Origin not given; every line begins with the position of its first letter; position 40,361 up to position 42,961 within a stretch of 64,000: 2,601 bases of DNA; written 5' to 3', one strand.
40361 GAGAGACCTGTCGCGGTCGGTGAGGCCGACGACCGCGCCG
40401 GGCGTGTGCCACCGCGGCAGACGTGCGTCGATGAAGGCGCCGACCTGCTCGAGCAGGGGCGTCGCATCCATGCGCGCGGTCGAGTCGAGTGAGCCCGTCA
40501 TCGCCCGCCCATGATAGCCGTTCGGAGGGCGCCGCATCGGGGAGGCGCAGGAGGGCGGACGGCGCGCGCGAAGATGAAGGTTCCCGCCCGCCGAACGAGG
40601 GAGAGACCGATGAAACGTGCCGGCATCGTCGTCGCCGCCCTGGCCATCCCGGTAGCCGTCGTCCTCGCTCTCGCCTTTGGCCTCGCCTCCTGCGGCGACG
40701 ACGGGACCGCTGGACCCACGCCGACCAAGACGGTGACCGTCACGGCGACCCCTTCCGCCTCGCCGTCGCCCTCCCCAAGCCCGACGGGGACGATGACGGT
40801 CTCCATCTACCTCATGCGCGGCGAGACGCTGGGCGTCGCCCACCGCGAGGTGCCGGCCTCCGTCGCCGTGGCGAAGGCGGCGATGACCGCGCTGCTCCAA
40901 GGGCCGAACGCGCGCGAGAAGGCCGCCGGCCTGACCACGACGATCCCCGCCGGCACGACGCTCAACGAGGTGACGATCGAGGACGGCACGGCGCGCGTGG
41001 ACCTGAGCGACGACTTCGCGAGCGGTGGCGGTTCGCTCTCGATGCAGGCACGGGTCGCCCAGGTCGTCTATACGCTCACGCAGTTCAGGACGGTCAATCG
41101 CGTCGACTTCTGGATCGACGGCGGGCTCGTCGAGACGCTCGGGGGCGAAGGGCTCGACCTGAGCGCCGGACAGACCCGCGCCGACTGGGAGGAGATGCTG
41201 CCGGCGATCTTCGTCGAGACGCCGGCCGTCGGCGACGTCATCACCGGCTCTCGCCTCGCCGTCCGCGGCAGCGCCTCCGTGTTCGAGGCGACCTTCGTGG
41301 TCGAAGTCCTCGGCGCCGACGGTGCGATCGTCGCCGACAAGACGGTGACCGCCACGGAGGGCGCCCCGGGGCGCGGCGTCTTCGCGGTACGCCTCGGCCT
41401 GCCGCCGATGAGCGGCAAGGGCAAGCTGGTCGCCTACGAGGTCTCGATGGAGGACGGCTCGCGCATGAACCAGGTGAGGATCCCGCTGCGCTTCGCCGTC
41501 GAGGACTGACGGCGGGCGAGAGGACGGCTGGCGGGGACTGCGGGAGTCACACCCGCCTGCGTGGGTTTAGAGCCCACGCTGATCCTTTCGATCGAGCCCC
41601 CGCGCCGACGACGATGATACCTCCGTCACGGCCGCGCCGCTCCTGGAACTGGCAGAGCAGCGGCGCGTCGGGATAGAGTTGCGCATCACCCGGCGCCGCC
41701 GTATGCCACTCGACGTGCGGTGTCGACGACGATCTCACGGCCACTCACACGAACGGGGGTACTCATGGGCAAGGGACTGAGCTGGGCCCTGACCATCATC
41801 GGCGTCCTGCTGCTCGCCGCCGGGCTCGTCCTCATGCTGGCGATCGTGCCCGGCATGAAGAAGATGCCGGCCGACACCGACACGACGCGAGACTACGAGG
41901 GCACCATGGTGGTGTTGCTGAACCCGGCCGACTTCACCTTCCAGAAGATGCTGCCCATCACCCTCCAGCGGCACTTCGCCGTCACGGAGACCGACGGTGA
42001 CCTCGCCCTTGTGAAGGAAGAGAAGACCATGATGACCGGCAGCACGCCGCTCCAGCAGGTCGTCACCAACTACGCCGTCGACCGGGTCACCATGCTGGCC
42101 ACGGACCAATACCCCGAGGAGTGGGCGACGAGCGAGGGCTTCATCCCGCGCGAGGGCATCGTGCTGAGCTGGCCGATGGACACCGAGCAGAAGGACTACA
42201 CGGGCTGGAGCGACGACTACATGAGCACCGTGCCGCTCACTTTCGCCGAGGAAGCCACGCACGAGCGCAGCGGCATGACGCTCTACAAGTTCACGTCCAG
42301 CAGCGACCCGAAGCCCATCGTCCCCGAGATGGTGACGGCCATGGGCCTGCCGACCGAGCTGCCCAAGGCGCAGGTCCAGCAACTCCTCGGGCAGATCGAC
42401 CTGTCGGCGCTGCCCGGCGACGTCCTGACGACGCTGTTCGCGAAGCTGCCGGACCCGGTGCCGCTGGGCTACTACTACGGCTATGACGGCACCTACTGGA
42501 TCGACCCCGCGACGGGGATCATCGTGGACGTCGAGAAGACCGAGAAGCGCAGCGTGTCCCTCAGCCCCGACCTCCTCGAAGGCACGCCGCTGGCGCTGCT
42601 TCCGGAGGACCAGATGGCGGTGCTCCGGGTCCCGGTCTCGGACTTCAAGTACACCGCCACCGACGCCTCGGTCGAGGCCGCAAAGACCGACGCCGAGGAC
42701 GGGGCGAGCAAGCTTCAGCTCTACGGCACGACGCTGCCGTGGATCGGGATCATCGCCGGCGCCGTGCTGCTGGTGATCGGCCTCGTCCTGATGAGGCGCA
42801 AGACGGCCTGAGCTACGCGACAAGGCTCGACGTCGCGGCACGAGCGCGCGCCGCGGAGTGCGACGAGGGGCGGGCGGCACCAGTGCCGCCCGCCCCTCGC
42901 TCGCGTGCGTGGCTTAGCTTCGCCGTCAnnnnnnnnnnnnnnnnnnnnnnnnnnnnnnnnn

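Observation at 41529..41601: tRNA(Pyl) with the full set of atypical structural hallmarks, standing alone downstream of pylD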

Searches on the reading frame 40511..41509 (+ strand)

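Call 8: search_protein_families(library=pfam, proteins=[window:40511-41509:+], max_evalue=0.001)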
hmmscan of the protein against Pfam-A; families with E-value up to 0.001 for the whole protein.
window:40511-41509:+ (332 aa): 2 families
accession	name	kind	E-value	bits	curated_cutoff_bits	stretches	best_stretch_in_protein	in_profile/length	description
PF10646.14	Germane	-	5.6e-23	82.2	23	1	112-204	20-113/117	Sporulation and spore germination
PF10648.15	Gmad2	-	4.8e-20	72.1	25.7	1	233-317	2-86/86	Immunoglobulin-like domain of bacterial spore germination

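Call 9: search_protein_families(library=ncbifam, proteins=[window:40511-41509:+], max_evalue=0.001)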
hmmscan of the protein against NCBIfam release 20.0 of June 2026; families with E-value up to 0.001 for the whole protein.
window:40511-41509:+ (332 aa): 1 family
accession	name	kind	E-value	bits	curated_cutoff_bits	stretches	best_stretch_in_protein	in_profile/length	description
NF010139.1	PRK13614.1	equivalog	0.00016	20.3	802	1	115-209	199-294/572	lipoprotein LpqB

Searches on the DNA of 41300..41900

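Call 4: search_rna_families(source=window, start=41300, end=41900, threshold=evalue, max_evalue=10, show_alignments=3)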
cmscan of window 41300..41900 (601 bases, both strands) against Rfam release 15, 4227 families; matches with E-value up to 10: 4.
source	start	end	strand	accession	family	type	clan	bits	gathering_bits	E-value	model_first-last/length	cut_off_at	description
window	41478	41588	-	RF00233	Tymo_tRNA-like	Cis-reg;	-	15.4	40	1.1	1-84/84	no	Tymovirus/Pomovirus/Furovirus tRNA-like 3' UTR element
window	41356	41396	+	RF02137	HOXA11-AS1_1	Gene; lncRNA;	-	15.4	50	2.8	56-96/96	no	HOXA11 antisense RNA 1 conserved region 1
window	41473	41596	+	RF02832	Scr5676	Gene; sRNA;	-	13.2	56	9.6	1-130/130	no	Streptomyces RNA 5676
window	41542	41575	-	RF02975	DUF3800-XI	Gene; sRNA;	-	12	37.8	5.4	1-48/48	no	DUF3800-XI RNA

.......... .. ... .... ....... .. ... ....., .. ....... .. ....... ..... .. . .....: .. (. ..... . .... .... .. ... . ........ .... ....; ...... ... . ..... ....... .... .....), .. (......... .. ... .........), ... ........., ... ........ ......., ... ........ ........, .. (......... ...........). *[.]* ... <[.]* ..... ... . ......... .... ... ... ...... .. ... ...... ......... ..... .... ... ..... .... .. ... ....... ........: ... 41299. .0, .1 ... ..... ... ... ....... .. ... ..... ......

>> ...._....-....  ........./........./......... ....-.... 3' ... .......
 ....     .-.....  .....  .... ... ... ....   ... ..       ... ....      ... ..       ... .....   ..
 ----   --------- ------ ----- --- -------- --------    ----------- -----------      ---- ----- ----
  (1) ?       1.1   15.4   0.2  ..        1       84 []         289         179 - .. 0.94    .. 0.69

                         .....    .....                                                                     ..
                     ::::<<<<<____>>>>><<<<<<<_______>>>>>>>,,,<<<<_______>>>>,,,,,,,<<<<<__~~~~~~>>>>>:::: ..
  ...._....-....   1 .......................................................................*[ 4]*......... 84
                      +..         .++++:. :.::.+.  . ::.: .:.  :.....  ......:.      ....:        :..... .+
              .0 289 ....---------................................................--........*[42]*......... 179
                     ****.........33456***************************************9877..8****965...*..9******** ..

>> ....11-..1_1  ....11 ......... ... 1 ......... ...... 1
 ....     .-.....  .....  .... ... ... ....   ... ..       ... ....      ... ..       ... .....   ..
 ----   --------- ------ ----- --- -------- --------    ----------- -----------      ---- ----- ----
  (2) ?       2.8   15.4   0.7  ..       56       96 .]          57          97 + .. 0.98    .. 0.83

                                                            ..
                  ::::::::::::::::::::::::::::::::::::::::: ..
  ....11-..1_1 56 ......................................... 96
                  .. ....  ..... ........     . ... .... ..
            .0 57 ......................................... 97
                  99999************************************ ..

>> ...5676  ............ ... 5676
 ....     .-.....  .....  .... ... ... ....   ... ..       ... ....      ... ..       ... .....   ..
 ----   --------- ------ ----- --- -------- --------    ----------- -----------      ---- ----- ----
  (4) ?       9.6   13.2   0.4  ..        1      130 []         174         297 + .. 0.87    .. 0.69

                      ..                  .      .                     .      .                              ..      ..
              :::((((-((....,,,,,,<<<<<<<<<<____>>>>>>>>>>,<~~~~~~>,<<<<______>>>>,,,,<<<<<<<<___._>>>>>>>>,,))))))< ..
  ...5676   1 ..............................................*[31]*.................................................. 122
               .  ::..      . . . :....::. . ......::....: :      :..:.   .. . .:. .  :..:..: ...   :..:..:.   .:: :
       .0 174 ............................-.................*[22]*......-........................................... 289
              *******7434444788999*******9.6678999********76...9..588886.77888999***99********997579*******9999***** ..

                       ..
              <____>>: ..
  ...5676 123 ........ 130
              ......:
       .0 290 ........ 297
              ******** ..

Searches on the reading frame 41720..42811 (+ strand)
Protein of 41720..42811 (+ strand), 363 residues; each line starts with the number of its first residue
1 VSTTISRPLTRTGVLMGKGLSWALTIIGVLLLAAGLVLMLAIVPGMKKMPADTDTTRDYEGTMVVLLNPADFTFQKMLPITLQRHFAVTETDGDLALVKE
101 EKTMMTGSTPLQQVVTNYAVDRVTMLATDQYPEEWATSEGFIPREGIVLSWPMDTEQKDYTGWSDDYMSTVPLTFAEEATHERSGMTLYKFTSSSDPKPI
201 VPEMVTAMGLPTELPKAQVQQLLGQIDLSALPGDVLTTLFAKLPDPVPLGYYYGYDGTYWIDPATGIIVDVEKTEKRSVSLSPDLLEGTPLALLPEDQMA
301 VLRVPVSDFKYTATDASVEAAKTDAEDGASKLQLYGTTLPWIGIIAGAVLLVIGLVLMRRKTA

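Call 8: search_protein_families(library=pfam, proteins=[window:41720-42811:+], max_evalue=0.001)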
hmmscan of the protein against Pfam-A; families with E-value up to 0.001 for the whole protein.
window:41720-42811:+ (363 aa): 2 families
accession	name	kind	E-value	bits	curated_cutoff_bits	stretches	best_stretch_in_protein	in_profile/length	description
PF11271.13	PorA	-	1.6e-52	179.1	29.5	1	21-356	2-297/297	Porin PorA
PF09534.15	Trp_oprn_chp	-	0.00015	22.1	29.6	0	315-361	97-140/180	Tryptophan-associated transmembrane protein (Trp_oprn_chp)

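Call 9: search_protein_families(library=ncbifam, proteins=[window:41720-42811:+], max_evalue=0.001)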
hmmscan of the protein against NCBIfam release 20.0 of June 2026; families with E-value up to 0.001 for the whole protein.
window:41720-42811:+ (363 aa): 2 families
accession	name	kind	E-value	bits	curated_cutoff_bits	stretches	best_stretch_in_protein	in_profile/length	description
NF053601.1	asym_polar_PgfA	equivalog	9e-43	146.8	160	1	21-357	2-302/303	cell envelope lipid trafficking protein PgfA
NF058582.1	Microco_LAVTG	domain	0.00077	19.5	27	0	336-358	6-28/34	LAVTG motif-containing sortase-dependent surface protein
